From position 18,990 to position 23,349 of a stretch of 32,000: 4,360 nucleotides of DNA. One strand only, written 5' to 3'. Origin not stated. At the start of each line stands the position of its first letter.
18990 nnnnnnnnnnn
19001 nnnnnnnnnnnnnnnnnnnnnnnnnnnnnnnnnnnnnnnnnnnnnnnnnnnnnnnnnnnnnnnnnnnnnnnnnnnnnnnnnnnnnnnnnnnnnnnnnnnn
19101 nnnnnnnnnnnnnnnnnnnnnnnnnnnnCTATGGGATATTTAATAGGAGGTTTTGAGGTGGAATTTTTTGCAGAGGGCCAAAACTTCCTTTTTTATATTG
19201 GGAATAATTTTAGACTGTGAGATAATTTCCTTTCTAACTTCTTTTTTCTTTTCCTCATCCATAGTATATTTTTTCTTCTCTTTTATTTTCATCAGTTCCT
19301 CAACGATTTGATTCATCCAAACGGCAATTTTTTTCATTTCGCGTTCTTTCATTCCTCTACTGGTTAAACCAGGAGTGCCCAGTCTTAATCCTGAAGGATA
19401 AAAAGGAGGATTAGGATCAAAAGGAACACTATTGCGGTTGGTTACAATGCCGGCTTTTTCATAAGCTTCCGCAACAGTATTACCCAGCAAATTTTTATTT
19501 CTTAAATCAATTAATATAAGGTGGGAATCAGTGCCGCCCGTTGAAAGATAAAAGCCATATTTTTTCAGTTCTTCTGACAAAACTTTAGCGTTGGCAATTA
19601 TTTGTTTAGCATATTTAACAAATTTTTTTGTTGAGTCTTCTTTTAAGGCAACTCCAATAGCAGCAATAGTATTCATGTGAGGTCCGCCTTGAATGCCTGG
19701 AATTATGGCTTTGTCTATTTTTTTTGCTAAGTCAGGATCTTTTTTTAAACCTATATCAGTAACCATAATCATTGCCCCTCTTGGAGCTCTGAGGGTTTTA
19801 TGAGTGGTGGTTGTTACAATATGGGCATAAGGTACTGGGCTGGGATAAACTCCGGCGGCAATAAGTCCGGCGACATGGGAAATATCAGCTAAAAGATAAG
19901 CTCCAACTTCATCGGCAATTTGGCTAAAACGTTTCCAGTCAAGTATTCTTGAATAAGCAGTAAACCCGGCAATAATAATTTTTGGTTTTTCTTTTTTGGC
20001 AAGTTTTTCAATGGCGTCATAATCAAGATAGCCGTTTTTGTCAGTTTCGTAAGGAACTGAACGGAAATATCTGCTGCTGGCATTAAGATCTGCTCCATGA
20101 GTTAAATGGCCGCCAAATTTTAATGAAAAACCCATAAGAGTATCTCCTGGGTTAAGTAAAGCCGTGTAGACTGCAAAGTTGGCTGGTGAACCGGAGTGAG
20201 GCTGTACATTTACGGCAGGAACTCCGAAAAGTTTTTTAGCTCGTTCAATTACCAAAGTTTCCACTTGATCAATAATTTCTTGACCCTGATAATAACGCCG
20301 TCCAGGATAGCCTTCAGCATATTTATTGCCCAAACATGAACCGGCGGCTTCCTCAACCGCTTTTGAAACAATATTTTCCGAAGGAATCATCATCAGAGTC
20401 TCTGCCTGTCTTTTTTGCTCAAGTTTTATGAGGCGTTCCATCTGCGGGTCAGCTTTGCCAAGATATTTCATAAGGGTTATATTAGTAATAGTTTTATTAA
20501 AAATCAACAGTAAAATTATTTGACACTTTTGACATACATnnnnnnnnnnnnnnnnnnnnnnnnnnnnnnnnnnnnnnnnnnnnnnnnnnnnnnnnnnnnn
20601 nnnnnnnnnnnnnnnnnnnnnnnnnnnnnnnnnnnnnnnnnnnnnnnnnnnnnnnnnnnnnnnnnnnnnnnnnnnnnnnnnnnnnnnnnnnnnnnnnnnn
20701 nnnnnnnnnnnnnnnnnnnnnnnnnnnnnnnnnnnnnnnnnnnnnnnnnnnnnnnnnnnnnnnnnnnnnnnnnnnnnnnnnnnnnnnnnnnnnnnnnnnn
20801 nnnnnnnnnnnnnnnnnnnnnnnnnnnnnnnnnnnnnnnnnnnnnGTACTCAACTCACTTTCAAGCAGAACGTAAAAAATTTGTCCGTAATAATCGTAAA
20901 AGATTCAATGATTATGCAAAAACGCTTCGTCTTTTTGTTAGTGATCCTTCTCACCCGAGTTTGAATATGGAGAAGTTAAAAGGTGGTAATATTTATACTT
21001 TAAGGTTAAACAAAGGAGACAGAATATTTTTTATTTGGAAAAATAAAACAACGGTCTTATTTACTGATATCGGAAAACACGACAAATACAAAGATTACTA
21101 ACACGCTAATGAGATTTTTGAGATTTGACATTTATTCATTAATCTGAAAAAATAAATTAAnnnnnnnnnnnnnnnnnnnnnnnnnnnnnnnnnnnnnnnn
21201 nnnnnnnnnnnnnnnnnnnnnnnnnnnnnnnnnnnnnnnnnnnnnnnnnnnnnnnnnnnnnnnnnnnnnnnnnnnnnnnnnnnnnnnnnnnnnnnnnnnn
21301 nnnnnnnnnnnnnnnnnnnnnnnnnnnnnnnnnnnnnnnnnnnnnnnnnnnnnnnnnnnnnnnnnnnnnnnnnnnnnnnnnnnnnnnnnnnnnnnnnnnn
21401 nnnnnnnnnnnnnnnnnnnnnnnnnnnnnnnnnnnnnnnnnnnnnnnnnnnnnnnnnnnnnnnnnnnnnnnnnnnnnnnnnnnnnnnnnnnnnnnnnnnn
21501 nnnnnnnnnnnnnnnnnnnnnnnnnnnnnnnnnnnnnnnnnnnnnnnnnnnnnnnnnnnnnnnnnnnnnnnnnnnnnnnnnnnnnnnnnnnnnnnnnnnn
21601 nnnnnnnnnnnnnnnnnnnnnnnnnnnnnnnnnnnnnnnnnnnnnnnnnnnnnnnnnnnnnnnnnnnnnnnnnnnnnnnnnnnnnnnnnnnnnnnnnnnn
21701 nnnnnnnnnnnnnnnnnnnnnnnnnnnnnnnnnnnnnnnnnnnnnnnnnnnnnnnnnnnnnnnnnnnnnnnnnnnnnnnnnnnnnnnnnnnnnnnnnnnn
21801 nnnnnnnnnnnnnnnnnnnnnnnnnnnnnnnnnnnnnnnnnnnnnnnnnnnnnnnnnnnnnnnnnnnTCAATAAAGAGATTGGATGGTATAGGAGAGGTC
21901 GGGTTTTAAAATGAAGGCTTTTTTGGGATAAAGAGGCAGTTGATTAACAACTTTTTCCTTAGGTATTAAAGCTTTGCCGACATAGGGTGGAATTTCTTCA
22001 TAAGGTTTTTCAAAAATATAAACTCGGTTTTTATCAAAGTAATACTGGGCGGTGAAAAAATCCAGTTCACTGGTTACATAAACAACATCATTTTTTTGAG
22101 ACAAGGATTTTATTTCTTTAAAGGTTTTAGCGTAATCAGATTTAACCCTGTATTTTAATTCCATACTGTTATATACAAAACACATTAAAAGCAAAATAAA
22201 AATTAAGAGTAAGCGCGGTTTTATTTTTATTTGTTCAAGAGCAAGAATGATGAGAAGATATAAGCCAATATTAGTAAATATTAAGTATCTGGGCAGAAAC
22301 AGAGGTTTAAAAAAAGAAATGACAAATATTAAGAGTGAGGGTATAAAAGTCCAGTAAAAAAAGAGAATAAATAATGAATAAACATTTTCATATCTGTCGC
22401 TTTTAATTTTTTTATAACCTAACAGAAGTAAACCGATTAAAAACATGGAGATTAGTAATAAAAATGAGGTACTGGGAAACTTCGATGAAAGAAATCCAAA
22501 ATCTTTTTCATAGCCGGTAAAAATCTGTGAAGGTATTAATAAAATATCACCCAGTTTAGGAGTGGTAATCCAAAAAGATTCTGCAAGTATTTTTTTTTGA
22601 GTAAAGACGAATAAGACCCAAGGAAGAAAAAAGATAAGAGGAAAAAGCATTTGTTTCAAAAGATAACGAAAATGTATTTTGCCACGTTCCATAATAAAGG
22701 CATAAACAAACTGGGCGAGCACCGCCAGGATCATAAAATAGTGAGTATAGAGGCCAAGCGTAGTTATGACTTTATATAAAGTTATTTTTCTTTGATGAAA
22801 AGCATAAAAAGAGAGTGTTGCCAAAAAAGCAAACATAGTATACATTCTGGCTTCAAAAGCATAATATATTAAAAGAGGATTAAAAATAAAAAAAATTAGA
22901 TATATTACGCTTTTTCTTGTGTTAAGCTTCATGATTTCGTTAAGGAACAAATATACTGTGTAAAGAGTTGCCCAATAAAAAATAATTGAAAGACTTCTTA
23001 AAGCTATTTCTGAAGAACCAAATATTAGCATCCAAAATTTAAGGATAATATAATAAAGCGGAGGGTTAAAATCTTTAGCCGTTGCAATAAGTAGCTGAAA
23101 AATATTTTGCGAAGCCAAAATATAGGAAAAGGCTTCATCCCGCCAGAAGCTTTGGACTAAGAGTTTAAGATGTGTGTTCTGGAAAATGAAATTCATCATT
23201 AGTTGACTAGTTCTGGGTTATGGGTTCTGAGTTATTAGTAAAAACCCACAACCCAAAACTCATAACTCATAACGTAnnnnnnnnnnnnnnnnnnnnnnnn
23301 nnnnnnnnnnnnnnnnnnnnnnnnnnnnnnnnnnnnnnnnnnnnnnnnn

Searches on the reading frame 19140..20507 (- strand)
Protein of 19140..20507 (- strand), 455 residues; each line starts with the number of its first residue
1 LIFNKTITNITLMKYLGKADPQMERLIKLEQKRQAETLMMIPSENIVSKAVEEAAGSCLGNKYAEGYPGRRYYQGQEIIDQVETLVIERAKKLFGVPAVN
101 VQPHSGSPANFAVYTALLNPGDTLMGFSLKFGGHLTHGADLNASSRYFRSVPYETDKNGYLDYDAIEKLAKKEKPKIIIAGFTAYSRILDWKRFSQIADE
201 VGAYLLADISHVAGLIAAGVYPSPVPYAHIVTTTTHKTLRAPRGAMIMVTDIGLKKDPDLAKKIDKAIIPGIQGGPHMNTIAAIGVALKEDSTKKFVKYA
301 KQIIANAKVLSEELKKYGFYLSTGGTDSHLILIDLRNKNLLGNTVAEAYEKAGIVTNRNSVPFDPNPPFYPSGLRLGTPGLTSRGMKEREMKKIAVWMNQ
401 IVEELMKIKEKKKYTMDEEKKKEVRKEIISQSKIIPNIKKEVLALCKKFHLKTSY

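Call 97: search_protein_families(library=pfam, proteins=[window:19140-20507:-], max_evalue=0.00001)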
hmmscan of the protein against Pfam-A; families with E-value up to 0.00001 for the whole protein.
window:19140-20507:- (455 aa): 2 families
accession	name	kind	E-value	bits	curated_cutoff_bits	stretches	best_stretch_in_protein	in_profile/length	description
PF00464.25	SHMT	-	1.7e-156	521.3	27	1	18-398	3-399/399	Serine hydroxymethyltransferase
PF00155.27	Aminotran_1_2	-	5.6e-10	39.4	19.7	1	69-387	34-355/361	Aminotransferase class I and II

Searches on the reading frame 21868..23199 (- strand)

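Call 97: search_protein_families(library=pfam, proteins=[window:21868-23199:-], max_evalue=0.00001)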
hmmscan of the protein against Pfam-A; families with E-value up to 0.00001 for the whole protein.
window:21868-23199:- (443 aa): 1 family
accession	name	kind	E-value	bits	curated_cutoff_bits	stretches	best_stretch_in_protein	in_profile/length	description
PF13231.12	PMT_2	-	9.4e-07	29.6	26.1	1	46-196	3-159/160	Dolichyl-phosphate-mannose-protein mannosyltransferase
